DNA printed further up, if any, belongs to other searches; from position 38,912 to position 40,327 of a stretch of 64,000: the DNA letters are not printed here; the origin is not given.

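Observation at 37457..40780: HigB - HigA::IrrE - beta - sce7726 four-gene locus: candidate undescribed defence system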

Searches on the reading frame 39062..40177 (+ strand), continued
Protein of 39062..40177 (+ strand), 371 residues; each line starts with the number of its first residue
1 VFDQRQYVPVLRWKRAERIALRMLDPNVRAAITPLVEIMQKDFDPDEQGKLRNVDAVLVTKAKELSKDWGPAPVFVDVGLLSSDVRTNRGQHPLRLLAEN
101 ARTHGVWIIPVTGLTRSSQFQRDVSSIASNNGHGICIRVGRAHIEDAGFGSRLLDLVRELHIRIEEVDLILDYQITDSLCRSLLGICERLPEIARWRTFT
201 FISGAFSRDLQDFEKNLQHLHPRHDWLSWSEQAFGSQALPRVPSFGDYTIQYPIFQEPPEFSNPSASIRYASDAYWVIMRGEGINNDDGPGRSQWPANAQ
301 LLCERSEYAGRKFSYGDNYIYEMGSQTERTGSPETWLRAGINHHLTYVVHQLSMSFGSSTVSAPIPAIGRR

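Call 61: fold_search(model_id=the predicted structure, library=pdb)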
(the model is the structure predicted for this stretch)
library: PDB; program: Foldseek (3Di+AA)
matches with E <= 10: 1835; with E <= 0.001: 39
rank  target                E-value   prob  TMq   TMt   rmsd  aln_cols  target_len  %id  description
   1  2gft_A                3.5e-05  1.00  0.38  0.37   7.7       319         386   11  Crystal structure of the E263A nucleophile mutant of Bacillus licheniformis endo-beta-1,4-galactanase in complex with  (released 2006-06-13)
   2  5vvv_A                9.9e-05  0.99  0.35  0.32  15.4       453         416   11  Structural Investigations of the Substrate Specificity of Human O-GlcNAcase (released 2017-09-27)
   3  4gfs_B                1.0e-04  1.00  0.36  0.50   6.4       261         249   13  1.8 Angstrom Crystal Structure of the 3-Dehydroquinate Dehydratase (aroD) from Salmonella typhimurium LT2 with Nickel  (released 2012-08-15)
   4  3oex_B                1.5e-04  1.00  0.37  0.51   6.4       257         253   14  Crystal Structure of Type I 3-Dehydroquinate Dehydratase (aroD) from Salmonella typhimurium with close loop conformati (released 2010-09-01)
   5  1ur0_B                1.7e-04  1.00  0.39  0.37   7.7       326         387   10  The structure of endo-beta-1,4-galactanase from Bacillus licheniformis in complex with two oligosaccharide products. (released 2004-10-20)
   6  1ur0_A                1.9e-04  1.00  0.39  0.38   7.8       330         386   11  The structure of endo-beta-1,4-galactanase from Bacillus licheniformis in complex with two oligosaccharide products. (released 2004-10-20)
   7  7drd_G                2.1e-04  1.00  0.35  0.45   8.1       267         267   10  Cryo-EM structure of DgpB-C at 2.85 angstrom resolution (released 2021-12-08)
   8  5vvx_A                2.2e-04  0.99  0.38  0.35  14.8       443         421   10  Structural Investigations of the Substrate Specificity of Human O-GlcNAcase (released 2017-09-27)
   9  7drd_C                2.4e-04  1.00  0.35  0.45   8.3       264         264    9  Cryo-EM structure of DgpB-C at 2.85 angstrom resolution (released 2021-12-08)
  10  1xdl_B                2.8e-04  1.00  0.36  0.43   7.4       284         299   14  Structure of human aldolase B associated with hereditary fructose intolerance (A149P), at 277K (released 2005-03-22)
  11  7drd_A                3.0e-04  1.00  0.35  0.46   8.3       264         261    9  Cryo-EM structure of DgpB-C at 2.85 angstrom resolution (released 2021-12-08)
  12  2gft_B                3.2e-04  1.00  0.38  0.37   7.6       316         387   11  Crystal structure of the E263A nucleophile mutant of Bacillus licheniformis endo-beta-1,4-galactanase in complex with  (released 2006-06-13)
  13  5tke_A                3.4e-04  0.97  0.34  0.31  16.9       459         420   12  Crystal Structure of Eukaryotic Hydrolase (released 2017-03-15)
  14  7khs_C                3.8e-04  0.97  0.34  0.31  18.4       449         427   11  OgOGA IN COMPLEX WITH LIGAND 55 (released 2020-12-02)
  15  4iuo_A                4.0e-04  1.00  0.37  0.49   6.6       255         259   14  1.8 Angstrom Crystal Structure of the Salmonella enterica 3-Dehydroquinate Dehydratase (aroD) K170M Mutant in Complex  (released 2013-01-30)
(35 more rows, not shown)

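Call 62: find_related_loci(query=A3, collection=metagenome_contigs, flank=4000)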
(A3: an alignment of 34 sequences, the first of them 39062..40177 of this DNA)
Query A3 (371 aa) in metagenome_contigs; peptide patterns used: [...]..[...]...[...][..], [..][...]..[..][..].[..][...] (x = any residue, [..] = any of these).
600 stretches matched a pattern (row limit reached: there are more); 419 encode a relative of the query (tblastn E <= 1e-3); the best 80 are kept; 80 distinct loci.
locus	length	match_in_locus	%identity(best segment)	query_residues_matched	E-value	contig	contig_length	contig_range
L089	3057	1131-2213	52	1-364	1e-123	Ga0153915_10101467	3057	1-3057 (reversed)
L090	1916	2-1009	54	28-364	3e-121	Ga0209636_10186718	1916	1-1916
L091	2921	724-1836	49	1-363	1e-115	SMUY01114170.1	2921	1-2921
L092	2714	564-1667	49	1-370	5e-112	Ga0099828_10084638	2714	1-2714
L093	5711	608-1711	49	1-370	4e-108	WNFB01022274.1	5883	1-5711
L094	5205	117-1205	46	1-364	3e-107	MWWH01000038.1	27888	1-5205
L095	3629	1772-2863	46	1-364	2e-108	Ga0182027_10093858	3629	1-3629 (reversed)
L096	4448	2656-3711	47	1-353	1e-104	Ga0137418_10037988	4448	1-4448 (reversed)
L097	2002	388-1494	46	1-370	1e-109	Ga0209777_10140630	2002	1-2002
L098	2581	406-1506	45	1-363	1e-105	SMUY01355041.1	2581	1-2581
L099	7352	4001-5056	48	1-353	6e-101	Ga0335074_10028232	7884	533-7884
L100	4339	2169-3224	47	1-353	1e-101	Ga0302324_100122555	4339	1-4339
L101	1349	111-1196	45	1-364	8e-109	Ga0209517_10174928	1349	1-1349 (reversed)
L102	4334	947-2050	43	1-368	2e-100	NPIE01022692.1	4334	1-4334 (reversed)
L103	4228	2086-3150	47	1-352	2e-100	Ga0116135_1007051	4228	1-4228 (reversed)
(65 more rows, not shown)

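Call 73: search_protein_families(library=pfam, proteins=[L086:1752-2240:+, L086:2227-3483:+], max_evalue=0.01)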
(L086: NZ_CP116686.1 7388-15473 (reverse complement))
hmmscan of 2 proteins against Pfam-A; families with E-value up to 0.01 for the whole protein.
L086:1752-2240:+ (162 aa): 1 family
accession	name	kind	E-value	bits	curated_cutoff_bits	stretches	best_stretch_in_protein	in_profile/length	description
PF22014.2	DUF6932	-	6e-29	101.7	27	1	15-145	8-141/142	Family of unknown function (DUF6932)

L086:2227-3483:+ (418 aa): 7 families
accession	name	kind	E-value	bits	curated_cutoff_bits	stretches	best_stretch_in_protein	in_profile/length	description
PF06114.19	Peptidase_M78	-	6.8e-09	36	22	1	289-390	27-122/123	IrrE N-terminal-like domain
PF01381.28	HTH_3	-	1.4e-08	35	23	1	81-132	2-52/55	Helix-turn-helix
PF13443.12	HTH_26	-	5.3e-05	23.8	22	1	84-132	6-54/63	Cro/C1-type HTH DNA-binding domain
PF13560.12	HTH_31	-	0.00015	22.4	27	1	80-130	6-56/64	Helix-turn-helix domain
PF13744.12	HTH_37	-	0.00027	21.1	27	1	80-133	23-76/80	Helix-turn-helix domain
PF13413.12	HTH_25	-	0.00044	20.5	24.6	1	80-113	2-35/62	Helix-turn-helix domain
PF11268.13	DUF3071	-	0.0034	18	26.9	1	76-110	56-90/168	Protein of unknown function (DUF3071)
